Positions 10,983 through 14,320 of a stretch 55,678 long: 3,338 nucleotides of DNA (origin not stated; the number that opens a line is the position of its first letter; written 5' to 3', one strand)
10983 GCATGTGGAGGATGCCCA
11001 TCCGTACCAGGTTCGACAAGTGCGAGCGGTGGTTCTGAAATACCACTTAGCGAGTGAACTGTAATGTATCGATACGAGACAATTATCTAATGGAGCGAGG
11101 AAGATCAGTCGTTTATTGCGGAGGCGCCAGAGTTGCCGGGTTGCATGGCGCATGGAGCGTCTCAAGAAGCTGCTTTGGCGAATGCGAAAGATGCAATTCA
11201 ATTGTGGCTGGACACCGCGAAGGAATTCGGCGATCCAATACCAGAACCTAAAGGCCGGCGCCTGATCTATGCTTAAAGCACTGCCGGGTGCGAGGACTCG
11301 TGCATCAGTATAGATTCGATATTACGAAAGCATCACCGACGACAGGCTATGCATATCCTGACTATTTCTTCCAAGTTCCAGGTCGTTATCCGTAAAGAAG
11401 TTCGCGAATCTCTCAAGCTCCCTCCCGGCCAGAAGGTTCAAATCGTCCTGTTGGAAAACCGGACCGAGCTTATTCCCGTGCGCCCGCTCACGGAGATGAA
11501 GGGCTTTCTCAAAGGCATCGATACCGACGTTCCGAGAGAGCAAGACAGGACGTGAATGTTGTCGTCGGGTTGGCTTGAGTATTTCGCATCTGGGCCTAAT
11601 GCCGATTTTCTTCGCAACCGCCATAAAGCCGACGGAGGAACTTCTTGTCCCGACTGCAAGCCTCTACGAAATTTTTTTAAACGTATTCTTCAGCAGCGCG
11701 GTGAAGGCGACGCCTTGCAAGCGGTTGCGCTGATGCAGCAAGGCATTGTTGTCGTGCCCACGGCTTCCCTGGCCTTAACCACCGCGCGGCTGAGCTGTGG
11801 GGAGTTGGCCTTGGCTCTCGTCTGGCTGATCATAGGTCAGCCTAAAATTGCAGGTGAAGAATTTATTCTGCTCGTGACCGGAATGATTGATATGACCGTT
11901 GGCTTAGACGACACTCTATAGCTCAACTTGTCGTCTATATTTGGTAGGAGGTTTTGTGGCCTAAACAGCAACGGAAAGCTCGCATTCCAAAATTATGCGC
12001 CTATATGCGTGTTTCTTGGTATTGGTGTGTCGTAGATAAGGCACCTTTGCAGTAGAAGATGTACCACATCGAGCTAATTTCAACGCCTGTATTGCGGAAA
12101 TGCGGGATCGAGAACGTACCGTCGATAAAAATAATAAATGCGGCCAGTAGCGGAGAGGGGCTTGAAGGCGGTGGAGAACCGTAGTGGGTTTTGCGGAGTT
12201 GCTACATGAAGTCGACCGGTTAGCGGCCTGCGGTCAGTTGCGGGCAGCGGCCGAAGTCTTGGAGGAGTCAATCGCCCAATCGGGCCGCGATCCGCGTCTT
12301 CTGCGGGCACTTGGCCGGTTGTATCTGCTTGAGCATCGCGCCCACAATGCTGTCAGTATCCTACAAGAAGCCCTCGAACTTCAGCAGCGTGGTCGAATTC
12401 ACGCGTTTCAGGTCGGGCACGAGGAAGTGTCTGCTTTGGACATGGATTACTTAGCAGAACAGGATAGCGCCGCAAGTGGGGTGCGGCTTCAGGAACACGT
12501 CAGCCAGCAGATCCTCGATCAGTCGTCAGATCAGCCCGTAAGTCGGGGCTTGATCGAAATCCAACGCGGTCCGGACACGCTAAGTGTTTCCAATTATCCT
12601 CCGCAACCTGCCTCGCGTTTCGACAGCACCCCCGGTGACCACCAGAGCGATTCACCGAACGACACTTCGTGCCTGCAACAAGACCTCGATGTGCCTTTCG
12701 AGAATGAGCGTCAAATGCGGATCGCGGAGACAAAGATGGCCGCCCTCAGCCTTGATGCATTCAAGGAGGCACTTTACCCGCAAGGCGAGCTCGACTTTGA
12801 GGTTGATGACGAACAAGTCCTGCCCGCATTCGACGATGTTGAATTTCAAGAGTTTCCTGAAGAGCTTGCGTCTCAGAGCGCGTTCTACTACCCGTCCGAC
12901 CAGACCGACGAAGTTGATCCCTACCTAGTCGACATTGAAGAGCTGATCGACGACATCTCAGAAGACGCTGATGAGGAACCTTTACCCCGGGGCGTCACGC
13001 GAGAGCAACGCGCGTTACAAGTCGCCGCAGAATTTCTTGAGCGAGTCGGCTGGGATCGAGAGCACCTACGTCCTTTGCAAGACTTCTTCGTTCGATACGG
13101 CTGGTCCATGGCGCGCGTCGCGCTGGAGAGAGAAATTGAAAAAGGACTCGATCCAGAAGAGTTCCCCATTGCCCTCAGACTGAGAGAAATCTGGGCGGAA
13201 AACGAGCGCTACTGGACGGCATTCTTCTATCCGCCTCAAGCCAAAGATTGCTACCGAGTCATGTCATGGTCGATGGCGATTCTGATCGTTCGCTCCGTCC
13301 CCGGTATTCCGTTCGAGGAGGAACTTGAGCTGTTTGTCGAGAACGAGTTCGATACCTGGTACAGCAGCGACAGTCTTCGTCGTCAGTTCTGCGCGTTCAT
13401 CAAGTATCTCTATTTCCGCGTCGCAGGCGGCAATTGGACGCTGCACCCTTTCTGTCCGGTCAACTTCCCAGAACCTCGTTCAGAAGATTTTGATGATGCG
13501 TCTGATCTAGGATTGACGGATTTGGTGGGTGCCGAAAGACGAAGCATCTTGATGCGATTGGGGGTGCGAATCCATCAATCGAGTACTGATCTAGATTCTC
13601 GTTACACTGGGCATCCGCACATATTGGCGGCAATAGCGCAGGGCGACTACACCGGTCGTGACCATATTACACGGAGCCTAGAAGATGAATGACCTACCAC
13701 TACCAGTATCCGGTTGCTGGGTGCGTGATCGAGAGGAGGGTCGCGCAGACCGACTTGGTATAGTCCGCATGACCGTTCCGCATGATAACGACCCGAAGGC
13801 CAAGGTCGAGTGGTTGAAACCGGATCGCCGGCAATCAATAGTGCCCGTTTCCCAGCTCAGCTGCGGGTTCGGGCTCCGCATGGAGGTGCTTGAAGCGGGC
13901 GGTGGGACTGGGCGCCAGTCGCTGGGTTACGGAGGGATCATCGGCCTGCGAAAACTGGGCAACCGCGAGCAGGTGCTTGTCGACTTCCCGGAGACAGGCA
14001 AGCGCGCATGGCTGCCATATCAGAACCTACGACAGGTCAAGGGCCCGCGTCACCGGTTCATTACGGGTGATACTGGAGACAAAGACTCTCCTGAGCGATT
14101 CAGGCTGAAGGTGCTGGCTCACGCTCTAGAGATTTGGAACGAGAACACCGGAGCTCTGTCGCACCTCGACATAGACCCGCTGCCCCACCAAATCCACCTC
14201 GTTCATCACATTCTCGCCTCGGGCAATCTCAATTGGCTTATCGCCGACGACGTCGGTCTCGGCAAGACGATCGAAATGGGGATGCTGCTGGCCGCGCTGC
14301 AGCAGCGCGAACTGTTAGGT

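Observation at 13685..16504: The SNF2 ATPase copies the RapA (RNA-polymerase-associated) domain plan rather than a typical defence helicase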

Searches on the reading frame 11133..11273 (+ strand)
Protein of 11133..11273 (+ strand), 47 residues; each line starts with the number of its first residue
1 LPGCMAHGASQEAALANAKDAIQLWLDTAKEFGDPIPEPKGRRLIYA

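Call 99: search_protein_families(library=pfam, proteins=[window:11133-11273:+], max_evalue=0.01)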
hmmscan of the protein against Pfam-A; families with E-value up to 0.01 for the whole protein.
window:11133-11273:+ (47 aa): 1 family
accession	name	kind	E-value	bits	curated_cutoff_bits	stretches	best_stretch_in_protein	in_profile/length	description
PF15919.11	HicB_lk_antitox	-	3.4e-06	27.7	27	1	1-40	20-59/123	HicB_like antitoxin of bacterial toxin-antitoxin system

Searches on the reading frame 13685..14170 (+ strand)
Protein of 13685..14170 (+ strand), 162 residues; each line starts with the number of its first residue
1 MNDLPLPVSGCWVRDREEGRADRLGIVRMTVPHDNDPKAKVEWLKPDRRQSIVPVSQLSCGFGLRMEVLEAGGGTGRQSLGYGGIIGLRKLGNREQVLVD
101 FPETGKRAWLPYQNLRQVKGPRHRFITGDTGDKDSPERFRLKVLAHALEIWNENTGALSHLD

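Call 8: search_solved_structures(query=window:13685-14170:+, max_evalue=10, show_alignments=3)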
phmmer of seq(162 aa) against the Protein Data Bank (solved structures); distinct sequences matched with E-value up to 10: 0.
